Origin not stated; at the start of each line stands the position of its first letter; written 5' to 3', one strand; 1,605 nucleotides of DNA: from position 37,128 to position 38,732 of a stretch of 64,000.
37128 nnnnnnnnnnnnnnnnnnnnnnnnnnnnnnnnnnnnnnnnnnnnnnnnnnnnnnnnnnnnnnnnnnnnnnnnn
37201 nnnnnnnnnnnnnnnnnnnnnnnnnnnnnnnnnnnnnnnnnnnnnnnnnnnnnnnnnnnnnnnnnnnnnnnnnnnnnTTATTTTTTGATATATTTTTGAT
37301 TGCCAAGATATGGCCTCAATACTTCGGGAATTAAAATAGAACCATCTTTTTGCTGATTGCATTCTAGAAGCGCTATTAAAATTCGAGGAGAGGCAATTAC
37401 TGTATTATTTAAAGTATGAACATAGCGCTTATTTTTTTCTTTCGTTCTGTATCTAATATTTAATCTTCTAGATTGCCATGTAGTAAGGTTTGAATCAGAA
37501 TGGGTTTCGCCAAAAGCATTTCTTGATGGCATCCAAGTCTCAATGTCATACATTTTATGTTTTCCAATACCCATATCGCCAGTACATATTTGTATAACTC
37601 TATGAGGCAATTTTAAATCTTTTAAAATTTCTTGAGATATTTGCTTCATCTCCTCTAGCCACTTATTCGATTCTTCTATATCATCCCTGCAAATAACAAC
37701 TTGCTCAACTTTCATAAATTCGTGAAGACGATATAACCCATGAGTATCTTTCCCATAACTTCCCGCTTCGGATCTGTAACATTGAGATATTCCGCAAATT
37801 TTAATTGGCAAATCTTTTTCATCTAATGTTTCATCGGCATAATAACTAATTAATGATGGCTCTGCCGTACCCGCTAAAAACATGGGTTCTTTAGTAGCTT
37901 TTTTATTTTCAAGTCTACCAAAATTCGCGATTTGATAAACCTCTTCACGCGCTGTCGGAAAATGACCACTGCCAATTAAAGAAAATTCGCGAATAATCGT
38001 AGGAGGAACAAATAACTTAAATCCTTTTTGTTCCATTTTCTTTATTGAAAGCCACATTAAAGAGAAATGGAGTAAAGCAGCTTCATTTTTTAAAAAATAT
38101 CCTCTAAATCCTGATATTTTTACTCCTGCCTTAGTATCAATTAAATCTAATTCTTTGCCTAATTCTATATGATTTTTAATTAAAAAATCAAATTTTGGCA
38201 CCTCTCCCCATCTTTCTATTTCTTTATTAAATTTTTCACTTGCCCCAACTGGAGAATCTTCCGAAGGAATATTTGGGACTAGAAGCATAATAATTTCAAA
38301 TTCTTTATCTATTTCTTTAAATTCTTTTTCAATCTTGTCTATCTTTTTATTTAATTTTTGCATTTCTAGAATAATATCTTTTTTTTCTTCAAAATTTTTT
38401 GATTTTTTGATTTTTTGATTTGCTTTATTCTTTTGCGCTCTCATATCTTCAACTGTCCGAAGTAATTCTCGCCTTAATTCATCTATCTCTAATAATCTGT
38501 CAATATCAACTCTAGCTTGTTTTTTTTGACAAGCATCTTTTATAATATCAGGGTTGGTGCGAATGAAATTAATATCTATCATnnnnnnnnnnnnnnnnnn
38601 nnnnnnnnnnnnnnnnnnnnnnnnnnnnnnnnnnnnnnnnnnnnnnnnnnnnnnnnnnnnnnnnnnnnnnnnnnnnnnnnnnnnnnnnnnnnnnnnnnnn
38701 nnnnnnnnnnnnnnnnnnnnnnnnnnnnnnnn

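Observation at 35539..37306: Radical SAM/SPASM enzyme, a 20-codon acidic Cys-containing ORF and a C39-like peptidase: candidate RiPP-type locus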

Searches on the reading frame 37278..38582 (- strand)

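Call 69: search_protein_families(library=ncbifam, proteins=[window:37278-38582:-], max_evalue=1e-10)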
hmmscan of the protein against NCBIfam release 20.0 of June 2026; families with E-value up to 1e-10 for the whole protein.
window:37278-38582:- (434 aa): 2 families
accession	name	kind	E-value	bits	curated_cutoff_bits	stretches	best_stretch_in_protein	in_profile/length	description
TIGR00414.1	serS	equivalog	1.8e-134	448.9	301.65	1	1-426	1-418/418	serine--tRNA ligase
TIGR00408.1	proS_fam_I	equivalog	1.7e-12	47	437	1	207-421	77-280/475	proline--tRNA ligase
